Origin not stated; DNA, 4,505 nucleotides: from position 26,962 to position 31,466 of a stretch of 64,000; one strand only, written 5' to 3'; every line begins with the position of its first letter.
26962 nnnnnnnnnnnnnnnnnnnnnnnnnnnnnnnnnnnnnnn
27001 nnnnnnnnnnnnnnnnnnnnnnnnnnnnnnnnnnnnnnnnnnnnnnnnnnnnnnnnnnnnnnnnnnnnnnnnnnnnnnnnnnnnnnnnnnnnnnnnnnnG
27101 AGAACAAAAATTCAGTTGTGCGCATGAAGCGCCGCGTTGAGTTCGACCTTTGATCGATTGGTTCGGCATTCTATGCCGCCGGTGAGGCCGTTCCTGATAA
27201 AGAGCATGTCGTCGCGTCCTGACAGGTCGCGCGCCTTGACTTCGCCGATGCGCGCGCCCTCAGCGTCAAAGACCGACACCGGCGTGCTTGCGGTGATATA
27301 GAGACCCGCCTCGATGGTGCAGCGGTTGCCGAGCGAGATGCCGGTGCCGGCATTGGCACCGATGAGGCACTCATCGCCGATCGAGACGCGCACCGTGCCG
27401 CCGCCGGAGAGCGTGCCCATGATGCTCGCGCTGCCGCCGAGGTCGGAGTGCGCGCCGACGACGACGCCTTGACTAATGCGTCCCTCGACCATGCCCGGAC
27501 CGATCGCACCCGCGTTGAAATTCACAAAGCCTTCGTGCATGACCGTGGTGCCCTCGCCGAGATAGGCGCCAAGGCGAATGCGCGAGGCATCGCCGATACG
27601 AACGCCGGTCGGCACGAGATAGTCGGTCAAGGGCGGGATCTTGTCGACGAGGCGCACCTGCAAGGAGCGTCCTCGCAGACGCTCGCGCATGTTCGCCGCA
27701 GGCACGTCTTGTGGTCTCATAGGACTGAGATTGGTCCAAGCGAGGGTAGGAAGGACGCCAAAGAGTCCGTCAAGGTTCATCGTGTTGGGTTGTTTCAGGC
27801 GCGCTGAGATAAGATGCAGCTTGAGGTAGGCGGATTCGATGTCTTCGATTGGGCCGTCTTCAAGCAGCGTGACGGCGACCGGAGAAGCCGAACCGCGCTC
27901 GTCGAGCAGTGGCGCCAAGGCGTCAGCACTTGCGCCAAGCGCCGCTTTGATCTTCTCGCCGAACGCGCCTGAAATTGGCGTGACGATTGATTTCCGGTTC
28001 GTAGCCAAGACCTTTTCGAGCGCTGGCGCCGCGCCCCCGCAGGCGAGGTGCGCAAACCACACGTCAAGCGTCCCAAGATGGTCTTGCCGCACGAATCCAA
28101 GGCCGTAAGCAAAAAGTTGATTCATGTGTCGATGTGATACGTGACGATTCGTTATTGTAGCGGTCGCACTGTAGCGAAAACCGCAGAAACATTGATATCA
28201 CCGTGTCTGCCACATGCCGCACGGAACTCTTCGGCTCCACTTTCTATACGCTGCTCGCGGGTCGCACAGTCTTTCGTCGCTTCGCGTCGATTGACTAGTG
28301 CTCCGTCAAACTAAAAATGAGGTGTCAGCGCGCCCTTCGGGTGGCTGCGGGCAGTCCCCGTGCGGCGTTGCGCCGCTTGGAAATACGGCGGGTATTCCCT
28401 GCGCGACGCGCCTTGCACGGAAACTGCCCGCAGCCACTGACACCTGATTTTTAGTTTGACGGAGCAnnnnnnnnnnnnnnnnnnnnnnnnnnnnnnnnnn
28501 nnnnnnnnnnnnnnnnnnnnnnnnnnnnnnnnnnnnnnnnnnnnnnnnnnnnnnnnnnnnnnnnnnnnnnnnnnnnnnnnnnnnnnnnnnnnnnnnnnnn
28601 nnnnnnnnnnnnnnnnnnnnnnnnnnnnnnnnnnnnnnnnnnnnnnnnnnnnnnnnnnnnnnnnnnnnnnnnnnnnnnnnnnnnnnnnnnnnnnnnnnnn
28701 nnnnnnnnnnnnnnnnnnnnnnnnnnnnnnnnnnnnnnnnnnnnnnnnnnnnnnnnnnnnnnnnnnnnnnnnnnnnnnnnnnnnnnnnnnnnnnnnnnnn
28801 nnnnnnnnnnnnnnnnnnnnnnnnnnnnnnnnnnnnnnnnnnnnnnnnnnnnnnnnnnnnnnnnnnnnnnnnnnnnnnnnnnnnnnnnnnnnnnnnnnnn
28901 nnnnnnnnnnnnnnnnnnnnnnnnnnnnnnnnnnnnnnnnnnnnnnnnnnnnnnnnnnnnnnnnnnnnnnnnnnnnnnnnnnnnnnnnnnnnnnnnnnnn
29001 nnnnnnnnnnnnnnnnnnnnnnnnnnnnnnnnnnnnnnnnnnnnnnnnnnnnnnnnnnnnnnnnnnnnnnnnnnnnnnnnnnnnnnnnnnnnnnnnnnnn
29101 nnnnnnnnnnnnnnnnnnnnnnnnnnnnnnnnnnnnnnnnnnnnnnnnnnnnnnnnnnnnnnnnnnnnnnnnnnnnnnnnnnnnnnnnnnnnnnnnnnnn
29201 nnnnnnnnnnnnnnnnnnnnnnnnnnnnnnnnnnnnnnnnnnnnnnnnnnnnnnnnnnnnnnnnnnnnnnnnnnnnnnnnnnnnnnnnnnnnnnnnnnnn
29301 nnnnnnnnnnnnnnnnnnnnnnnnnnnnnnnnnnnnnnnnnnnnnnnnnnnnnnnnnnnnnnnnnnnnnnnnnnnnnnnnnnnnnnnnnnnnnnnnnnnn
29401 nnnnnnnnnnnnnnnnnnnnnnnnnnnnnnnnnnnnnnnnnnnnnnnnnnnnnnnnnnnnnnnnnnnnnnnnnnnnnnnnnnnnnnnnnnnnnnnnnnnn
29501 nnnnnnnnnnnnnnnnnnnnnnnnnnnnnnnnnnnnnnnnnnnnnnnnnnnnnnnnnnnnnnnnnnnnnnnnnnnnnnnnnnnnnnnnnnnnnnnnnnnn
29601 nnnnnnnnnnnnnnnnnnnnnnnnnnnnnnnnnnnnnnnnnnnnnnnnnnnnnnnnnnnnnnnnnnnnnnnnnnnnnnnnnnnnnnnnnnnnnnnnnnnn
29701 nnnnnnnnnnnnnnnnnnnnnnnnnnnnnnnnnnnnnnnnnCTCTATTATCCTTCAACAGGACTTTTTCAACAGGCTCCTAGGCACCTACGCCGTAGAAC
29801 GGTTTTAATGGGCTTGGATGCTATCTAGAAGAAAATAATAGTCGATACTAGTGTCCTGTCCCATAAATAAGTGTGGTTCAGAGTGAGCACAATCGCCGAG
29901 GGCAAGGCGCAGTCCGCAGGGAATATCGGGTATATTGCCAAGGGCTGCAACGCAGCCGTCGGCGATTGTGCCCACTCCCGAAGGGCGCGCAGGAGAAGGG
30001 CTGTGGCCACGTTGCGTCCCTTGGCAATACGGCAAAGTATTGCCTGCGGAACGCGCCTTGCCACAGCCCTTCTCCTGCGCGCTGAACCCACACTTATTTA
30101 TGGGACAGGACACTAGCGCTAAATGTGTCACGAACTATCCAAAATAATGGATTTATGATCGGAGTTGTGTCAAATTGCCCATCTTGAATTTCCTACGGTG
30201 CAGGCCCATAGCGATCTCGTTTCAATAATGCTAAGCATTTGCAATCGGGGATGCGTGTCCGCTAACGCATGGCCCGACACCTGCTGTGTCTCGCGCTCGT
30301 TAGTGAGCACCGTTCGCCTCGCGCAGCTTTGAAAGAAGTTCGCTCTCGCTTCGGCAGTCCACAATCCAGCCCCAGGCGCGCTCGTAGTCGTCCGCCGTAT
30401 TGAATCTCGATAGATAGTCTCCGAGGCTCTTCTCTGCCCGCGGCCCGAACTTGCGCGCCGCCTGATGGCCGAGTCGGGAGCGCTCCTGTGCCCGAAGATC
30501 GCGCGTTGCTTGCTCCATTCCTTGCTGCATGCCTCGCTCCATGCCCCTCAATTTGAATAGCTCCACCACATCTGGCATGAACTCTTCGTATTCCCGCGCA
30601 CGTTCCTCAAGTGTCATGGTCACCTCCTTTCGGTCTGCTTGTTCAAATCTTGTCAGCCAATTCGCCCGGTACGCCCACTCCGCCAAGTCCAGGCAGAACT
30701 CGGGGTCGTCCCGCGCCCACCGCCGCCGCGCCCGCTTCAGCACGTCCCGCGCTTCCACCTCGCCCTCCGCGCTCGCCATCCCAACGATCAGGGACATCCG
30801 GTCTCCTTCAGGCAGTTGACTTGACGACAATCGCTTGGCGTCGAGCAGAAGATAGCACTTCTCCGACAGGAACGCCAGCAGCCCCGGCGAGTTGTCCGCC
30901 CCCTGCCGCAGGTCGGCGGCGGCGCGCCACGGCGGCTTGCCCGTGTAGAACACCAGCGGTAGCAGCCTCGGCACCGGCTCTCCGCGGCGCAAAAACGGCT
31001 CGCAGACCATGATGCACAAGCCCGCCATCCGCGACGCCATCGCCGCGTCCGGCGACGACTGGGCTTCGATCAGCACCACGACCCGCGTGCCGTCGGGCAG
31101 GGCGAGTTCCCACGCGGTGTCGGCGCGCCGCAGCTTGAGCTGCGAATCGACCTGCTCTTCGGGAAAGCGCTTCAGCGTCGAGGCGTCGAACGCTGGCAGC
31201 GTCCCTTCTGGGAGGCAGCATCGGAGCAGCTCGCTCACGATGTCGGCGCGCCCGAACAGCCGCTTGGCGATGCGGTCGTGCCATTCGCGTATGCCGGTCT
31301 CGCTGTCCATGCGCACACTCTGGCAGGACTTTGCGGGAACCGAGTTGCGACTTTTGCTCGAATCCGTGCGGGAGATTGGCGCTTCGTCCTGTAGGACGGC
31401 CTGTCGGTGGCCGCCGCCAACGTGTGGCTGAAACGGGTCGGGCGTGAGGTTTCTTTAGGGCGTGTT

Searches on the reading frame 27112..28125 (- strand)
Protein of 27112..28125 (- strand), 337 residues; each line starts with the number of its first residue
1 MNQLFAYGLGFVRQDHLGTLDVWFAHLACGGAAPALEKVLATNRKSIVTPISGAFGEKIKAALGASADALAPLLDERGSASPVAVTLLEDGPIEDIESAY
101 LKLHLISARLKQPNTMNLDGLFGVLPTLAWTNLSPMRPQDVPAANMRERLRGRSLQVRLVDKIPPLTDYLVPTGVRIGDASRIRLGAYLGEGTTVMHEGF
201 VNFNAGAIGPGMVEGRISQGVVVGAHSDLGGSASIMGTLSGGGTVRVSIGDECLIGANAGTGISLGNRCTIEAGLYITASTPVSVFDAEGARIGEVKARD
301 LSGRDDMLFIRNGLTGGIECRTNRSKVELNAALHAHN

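Call 12: search_protein_families(library=pfam, proteins=[window:27112-28125:-], max_evalue=0.01)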
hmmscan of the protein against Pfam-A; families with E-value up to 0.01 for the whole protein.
window:27112-28125:- (337 aa): 4 families
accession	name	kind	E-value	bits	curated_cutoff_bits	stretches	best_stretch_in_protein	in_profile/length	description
PF14602.12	Hexapep_2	-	4e-16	58.9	27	1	247-279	2-34/34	Hexapeptide repeat of succinyl-transferase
PF14789.11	THDPS_M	-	3.8e-08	33.8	25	1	125-164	1-40/41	Tetrahydrodipicolinate N-succinyltransferase middle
PF14790.11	THDPS_N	-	2e-05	24.9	25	1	84-123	128-167/167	Tetrahydrodipicolinate N-succinyltransferase N-terminal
PF00132.30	Hexapep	-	8.3e-05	22.6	27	0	247-278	2-35/36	Bacterial transferase hexapeptide (six repeats)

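Call 88: find_homologous_proteins(query=window:27112-28125:-, max_evalue=1e-30)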
Query window:27112-28125:- (337 aa): 8000 proteins with E <= 1e-30 among 8000 candidates; the best 120 are listed.
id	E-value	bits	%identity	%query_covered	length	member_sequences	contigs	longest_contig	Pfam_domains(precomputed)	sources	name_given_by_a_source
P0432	4.1e-214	728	98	100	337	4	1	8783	PF14602.13,PF14789.12,PF14790.12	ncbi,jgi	-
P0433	6.0e-194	662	89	100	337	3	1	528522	PF14602.13,PF14789.12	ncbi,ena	-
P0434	1.5e-190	651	88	100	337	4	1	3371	PF14602.13,PF14789.12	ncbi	-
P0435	5.9e-171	586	79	100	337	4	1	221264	PF14602.13,PF14789.12,PF14790.12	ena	-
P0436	2.4e-168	577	79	100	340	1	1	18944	PF14602.13,PF14789.12,PF14790.12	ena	-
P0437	6.4e-166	570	76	100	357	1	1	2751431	PF14602.13,PF14789.12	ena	-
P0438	8.9e-154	530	71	100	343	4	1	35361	PF14602.13,PF14789.12,PF14790.12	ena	-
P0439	7.9e-153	527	73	100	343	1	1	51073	PF14602.13,PF14789.12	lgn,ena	-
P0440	5.4e-152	524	72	100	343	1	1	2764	PF14602.13,PF00132.31,PF14789.12,PF14790.12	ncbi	-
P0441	1.4e-151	522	71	100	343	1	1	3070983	PF14602.13,PF14789.12,PF14790.12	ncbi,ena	-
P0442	6.8e-151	520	72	100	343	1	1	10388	PF14602.13,PF00132.31,PF14789.12,PF14790.12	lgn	-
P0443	1.0e-150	520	71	100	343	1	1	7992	PF14602.13,PF14789.12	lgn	-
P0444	7.2e-145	500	69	99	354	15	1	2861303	PF14602.13,PF14789.12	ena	-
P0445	8.3e-145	500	71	97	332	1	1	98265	PF14602.13,PF14789.12,PF14790.12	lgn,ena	-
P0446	9.7e-142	490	69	100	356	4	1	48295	PF14602.13,PF14789.12,PF14790.12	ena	-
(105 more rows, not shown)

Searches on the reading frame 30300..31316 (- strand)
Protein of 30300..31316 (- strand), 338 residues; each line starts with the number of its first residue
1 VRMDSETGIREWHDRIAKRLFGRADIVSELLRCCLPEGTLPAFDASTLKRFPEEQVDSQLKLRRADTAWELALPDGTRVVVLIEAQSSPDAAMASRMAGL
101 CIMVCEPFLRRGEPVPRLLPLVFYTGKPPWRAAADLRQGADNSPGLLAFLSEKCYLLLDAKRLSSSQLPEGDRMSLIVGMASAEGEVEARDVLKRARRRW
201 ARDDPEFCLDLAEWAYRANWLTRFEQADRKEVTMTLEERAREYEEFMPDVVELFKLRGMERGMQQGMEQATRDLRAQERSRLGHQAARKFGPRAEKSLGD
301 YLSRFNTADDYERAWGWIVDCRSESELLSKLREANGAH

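Call 12: search_protein_families(library=pfam, proteins=[window:30300-31316:-], max_evalue=0.01)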
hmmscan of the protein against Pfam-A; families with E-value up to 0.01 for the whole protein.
window:30300-31316:- (338 aa): 1 family
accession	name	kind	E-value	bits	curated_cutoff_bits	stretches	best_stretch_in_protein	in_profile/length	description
PF04754.18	Transposase_31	-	9.4e-22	78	21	1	13-180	3-172/203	Putative transposase, YhgA-like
